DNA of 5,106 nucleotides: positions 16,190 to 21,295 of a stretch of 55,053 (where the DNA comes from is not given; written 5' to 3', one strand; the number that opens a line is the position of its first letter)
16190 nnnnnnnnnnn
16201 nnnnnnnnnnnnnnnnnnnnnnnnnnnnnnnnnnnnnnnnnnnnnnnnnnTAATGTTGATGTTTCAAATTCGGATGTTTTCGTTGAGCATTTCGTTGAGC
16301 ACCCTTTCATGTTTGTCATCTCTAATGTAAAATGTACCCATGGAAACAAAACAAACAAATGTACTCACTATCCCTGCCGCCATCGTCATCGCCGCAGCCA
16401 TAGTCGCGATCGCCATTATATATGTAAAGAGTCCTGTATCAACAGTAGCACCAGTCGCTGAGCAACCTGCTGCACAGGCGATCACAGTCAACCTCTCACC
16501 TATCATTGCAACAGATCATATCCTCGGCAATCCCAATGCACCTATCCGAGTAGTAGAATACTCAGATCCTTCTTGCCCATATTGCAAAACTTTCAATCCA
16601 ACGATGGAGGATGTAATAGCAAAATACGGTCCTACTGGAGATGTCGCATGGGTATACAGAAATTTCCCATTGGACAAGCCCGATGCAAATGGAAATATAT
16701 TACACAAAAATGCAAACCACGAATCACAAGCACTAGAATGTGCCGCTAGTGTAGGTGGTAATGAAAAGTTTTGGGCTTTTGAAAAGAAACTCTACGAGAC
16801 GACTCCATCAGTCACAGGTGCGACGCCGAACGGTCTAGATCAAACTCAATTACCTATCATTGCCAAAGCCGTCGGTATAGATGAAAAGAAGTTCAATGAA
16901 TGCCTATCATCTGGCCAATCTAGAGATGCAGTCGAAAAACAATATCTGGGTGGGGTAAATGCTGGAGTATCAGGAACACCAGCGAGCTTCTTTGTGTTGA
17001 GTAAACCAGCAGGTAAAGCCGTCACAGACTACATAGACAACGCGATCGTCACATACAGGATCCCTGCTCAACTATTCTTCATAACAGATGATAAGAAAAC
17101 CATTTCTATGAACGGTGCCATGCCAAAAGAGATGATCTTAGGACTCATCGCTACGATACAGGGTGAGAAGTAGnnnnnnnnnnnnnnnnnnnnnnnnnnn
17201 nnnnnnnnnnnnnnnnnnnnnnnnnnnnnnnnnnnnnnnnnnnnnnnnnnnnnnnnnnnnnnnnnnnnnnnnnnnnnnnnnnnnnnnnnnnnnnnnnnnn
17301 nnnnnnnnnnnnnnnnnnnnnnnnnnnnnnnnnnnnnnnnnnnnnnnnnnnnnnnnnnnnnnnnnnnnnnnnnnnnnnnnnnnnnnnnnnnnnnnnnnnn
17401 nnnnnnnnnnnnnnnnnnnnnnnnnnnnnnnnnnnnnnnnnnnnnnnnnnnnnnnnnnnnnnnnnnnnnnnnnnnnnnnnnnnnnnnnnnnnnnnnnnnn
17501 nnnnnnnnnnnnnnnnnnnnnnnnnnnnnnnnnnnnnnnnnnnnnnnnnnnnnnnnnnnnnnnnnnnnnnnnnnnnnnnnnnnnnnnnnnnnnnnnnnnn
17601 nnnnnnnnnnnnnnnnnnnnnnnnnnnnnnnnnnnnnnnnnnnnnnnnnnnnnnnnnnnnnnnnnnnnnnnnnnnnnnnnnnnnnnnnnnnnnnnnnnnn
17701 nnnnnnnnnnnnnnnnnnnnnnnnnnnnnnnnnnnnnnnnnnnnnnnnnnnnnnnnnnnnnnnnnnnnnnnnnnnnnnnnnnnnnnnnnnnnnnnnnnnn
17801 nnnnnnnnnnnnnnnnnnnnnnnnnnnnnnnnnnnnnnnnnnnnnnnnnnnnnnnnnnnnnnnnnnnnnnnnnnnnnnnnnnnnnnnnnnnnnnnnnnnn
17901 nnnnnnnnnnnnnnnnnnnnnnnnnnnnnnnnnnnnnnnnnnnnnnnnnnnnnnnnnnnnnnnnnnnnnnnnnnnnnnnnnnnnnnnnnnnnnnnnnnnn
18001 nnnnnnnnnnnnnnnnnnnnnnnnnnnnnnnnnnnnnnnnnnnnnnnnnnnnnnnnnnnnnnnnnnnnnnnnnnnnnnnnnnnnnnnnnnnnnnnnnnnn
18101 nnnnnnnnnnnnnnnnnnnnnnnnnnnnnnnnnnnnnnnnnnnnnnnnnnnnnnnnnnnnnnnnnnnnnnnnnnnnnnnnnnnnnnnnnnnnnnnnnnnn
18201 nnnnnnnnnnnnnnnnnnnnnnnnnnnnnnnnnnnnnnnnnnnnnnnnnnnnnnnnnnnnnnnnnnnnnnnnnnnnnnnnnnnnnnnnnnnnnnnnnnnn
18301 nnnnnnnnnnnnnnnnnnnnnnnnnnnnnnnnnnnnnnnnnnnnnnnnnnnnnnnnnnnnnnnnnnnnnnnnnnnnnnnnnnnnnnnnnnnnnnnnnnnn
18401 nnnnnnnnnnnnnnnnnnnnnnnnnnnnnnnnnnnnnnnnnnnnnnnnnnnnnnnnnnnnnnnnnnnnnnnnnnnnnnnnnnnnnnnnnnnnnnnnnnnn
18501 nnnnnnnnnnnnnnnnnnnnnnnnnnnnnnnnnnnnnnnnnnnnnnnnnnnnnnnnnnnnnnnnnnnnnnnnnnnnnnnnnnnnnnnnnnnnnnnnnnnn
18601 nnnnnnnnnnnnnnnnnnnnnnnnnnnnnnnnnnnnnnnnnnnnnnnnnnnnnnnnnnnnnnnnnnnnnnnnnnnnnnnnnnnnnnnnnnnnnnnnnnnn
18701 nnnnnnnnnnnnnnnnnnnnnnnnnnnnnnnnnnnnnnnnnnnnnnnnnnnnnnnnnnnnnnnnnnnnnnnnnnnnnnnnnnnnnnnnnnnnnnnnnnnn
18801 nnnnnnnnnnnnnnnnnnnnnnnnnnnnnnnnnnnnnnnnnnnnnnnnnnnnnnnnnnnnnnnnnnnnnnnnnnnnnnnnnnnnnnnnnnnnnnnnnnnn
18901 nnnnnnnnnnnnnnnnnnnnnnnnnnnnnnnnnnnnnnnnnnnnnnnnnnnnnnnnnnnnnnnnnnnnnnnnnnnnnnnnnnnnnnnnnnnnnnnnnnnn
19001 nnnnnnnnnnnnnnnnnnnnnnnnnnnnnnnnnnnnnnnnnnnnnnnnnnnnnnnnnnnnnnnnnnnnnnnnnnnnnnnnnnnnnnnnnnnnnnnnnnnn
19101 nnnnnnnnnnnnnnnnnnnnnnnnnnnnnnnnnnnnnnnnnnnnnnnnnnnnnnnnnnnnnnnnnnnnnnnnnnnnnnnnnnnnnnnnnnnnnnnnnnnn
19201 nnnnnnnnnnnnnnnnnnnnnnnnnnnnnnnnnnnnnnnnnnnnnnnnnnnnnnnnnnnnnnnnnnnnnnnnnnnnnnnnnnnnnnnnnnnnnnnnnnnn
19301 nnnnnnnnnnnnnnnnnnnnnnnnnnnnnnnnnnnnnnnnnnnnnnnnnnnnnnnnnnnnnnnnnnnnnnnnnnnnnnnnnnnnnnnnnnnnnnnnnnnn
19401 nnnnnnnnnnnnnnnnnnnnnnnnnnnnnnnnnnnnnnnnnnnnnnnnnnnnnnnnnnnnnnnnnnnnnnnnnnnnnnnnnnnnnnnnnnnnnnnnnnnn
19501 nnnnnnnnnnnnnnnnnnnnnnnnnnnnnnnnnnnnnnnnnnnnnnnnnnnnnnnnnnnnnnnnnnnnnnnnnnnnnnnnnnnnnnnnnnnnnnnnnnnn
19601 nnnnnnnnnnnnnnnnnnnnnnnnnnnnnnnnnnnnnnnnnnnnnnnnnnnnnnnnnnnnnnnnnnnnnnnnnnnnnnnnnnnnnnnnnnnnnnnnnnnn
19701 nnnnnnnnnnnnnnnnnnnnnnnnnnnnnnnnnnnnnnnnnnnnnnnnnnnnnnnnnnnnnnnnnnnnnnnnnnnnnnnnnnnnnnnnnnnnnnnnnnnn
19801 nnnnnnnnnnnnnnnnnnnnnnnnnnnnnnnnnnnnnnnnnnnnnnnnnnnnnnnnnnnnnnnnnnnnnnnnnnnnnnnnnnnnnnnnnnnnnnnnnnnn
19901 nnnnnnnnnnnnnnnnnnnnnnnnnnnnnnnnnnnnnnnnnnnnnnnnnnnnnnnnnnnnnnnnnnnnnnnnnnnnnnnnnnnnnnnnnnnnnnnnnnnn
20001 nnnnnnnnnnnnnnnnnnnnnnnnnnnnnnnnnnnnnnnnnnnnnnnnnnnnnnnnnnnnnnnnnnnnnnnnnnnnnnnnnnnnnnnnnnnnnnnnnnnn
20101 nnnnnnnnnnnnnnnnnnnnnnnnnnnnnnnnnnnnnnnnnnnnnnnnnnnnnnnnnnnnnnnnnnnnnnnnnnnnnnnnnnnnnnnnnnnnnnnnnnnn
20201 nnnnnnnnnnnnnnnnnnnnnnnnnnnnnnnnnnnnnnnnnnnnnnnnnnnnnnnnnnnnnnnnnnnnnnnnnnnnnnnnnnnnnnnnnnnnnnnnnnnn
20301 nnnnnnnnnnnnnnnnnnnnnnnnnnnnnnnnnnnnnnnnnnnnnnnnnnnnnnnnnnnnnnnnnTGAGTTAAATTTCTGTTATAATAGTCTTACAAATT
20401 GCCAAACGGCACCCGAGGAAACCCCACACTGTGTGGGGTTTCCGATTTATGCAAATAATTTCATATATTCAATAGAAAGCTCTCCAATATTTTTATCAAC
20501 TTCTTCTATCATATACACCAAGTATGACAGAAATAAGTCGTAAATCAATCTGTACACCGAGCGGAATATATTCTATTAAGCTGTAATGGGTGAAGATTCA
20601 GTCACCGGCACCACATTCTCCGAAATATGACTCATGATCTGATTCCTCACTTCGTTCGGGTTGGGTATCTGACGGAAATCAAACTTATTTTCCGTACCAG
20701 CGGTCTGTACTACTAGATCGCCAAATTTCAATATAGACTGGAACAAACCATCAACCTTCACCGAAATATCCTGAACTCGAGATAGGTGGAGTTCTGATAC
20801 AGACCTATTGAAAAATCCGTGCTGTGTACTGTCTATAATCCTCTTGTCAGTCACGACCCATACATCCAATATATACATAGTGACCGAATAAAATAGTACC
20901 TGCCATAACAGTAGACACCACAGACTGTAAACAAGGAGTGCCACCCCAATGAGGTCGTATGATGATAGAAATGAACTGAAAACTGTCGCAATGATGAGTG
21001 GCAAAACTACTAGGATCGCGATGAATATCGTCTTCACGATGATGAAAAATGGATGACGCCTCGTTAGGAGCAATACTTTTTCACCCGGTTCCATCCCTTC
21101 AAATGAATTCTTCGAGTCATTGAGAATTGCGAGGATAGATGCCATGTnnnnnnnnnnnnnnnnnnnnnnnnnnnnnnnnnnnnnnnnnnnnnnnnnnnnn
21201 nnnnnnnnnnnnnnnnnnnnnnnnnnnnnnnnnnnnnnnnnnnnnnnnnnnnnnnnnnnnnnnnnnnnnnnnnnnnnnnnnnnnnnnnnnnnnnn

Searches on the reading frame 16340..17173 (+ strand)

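Call 69: search_protein_families(library=pfam, proteins=[window:16340-17173:+], max_evalue=0.001)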
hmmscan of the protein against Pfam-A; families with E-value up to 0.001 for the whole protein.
window:16340-17173:+ (277 aa): 3 families
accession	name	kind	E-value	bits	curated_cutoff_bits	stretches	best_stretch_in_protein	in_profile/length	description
PF13462.12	Thioredoxin_4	-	7.1e-22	78.8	23.2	1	58-215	4-142/165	Thioredoxin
PF01323.26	DSBA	-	7.7e-14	52.3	25.6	1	71-218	2-172/191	DSBA-like thioredoxin domain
PF13098.12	Thioredoxin_2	-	4.5e-05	24.2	27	1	71-218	9-81/104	Thioredoxin-like domain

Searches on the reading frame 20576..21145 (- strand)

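Call 68: search_protein_families(library=pfam, proteins=[window:20576-21145:-], max_evalue=0.001)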
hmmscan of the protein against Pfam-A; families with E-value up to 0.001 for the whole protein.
window:20576-21145:- (189 aa): 1 family
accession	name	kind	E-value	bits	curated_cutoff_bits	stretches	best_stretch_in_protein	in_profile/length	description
PF03703.20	bPH_2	-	3.3e-13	50.1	22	1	96-170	6-78/78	Bacterial PH domain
